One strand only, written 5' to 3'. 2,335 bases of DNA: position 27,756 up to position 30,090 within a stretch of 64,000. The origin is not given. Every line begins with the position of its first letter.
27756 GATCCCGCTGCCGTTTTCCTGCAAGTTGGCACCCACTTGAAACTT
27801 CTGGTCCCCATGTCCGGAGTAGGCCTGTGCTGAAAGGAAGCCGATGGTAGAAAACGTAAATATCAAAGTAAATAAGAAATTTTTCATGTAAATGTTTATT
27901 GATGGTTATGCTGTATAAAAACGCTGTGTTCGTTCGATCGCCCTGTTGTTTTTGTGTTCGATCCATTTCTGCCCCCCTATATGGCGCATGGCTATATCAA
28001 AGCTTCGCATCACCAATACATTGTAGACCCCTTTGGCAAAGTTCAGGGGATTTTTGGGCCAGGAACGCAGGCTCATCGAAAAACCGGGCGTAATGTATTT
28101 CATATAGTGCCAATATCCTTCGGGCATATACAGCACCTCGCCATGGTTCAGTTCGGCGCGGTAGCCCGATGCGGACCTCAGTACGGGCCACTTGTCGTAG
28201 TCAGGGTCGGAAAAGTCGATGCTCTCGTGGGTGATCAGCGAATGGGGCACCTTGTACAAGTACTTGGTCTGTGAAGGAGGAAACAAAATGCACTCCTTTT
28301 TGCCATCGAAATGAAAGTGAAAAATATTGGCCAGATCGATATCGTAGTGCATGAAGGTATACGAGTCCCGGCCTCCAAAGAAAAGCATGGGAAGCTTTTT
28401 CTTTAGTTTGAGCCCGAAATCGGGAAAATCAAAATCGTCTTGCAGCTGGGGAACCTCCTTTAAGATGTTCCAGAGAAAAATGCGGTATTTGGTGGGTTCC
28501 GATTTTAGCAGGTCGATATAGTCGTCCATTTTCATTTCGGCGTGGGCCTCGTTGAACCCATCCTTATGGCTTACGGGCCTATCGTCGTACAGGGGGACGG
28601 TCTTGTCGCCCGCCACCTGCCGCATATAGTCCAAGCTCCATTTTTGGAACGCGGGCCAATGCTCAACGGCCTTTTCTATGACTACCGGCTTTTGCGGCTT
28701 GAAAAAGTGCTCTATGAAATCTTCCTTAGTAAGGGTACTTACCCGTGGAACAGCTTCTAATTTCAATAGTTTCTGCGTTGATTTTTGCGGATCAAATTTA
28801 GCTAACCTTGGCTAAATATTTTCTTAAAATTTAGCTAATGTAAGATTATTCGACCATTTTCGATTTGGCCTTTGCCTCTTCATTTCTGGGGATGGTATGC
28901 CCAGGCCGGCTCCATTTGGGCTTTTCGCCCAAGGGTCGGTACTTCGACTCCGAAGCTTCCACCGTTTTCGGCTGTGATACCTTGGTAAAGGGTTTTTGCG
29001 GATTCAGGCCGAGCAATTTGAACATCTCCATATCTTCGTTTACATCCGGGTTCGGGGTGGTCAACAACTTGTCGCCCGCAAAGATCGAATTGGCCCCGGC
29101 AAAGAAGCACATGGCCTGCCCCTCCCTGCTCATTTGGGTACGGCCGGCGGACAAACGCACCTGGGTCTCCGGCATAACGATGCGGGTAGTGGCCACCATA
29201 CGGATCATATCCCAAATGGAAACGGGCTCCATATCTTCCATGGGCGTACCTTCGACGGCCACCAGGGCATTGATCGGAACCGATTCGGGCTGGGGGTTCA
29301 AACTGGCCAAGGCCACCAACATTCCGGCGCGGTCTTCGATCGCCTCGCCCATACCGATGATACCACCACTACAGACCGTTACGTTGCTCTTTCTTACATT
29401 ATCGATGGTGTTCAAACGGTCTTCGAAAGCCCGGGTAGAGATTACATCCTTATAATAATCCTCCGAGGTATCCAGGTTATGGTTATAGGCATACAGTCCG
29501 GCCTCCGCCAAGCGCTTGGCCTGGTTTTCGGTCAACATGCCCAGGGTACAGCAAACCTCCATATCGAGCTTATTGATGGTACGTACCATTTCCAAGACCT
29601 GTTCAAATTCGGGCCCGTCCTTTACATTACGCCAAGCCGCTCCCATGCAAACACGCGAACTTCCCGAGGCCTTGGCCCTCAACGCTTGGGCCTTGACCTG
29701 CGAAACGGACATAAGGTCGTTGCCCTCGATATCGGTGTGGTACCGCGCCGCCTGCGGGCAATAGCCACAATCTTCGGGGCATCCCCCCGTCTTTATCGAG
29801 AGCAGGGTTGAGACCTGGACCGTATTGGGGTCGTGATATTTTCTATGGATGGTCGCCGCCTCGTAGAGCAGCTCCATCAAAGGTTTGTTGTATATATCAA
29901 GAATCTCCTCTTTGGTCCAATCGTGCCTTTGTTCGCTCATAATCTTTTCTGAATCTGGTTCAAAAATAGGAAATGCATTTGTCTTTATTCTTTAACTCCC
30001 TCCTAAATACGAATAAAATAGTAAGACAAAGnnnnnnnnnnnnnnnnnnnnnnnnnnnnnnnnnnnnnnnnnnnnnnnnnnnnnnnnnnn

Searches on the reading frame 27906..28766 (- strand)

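Call 3: search_protein_families(library=pfam, proteins=[window:27906-28766:-], max_evalue=0.01)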
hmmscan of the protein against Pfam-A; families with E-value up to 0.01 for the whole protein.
window:27906-28766:- (286 aa): 2 families
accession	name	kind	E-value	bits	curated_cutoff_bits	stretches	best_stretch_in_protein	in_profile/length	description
PF13621.12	Cupin_8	-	8.5e-37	127.9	27.4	1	17-236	4-245/252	Cupin-like domain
PF08007.18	JmjC_2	-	0.0075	16.2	22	0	205-233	89-117/127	JmjC domain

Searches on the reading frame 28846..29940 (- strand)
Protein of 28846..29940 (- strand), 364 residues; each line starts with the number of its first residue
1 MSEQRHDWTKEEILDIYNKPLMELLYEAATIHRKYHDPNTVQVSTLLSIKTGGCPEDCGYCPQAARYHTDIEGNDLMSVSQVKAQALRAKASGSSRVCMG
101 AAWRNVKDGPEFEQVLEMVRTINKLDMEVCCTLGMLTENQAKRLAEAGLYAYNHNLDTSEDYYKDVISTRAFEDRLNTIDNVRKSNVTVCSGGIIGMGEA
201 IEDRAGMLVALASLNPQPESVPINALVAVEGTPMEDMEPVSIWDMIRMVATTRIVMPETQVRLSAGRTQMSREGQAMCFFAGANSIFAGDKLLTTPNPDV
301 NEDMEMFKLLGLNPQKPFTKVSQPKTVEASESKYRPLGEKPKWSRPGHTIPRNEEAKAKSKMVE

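Call 3: search_protein_families(library=pfam, proteins=[window:28846-29940:-], max_evalue=0.01)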
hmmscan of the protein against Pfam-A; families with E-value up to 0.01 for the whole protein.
window:28846-29940:- (364 aa): 2 families
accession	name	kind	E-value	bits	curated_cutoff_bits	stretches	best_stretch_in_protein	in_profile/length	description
PF06968.18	BATS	-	3.8e-30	104.4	22.2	1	222-312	1-87/88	Biotin and Thiamin Synthesis associated domain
PF04055.27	Radical_SAM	-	8e-20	72.1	29.5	1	49-205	2-160/166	Radical SAM superfamily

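Call 10: find_related_loci(query=window:28846-29940:-, collection=genome_contigs, flank=10000)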
Query window:28846-29940:- (364 aa) in genome_contigs; peptide patterns used: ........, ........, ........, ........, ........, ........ (x = any residue, [..] = any of these).
599 stretches matched a pattern (row limit reached: there are more); 583 encode a relative of the query (tblastn E <= 1e-3); the best 80 are kept; 80 distinct loci.
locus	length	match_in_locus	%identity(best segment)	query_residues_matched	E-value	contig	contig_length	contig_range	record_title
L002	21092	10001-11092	95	1-364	0e+0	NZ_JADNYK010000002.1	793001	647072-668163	Pseudozobellia sp. WGM2 NODE_2_length_793001_cov_76.445314, whole genome shotgun sequence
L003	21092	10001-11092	95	1-364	0e+0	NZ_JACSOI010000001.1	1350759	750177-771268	Zobellia russellii strain KMM 3677 NODE_1_length_1350759_cov_27.618700, whole genome shotgun sequence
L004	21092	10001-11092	94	1-364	0e+0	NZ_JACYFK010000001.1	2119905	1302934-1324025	Euzebyella marina strain CY01 NODE_1_length_2119905_cov_56.9675, whole genome shotgun sequence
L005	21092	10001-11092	95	1-364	0e+0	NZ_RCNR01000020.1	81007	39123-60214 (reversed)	Zobellia amurskyensis strain KMM 3526 contig00020, whole genome shotgun sequence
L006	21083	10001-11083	93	1-361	0e+0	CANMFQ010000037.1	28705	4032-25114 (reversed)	uncultured Flavobacteriaceae bacterium isolate 3-1814-Z.fasta genome assembly, contig: NODE_37, whole genome shotgun seq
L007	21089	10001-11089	93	1-363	0e+0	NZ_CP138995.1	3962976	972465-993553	Allomuricauda sp. R78024 chromosome, complete genome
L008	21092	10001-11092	92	1-364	0e+0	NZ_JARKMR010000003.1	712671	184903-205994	Maribacter zhoushanensis strain SA7 NODE_3_length_712671_cov_277.764451, whole genome shotgun sequence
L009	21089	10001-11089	92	1-363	0e+0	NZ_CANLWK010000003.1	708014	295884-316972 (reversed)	Uncultured Croceitalea sp. isolate 247.fasta NODE_3, whole genome shotgun sequence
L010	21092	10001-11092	91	1-364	0e+0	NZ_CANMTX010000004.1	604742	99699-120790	Uncultured Maribacter sp. isolate 2B2-74-3Z.fasta NODE_4, whole genome shotgun sequence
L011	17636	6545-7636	91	1-364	0e+0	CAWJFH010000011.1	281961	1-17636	MAG: uncultured Flavobacteriaceae bacterium isolate MFD03250.bin.2.46 genome assembly, contig: contig_14825, whole genom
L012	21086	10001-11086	92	1-362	0e+0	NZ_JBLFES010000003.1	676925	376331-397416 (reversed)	Maribacter sp. 2210JD10-5 2210JD10-5_3, whole genome shotgun sequence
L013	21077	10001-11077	93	5-363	0e+0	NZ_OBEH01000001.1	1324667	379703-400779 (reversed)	Flagellimonas pacifica strain DSM 25885, whole genome shotgun sequence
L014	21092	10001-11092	90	1-364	0e+0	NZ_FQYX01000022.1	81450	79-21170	Arenibacter nanhaiticus strain CGMCC 1.8863, whole genome shotgun sequence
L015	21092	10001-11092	91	1-364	0e+0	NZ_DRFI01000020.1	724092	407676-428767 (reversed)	MAG: Maribacter sp. isolate HyVt-319 HyVt-319_k145_244889, whole genome shotgun sequence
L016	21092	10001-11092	91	1-364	0e+0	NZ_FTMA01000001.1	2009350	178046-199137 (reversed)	Maribacter ulvicola strain DSM 15366, whole genome shotgun sequence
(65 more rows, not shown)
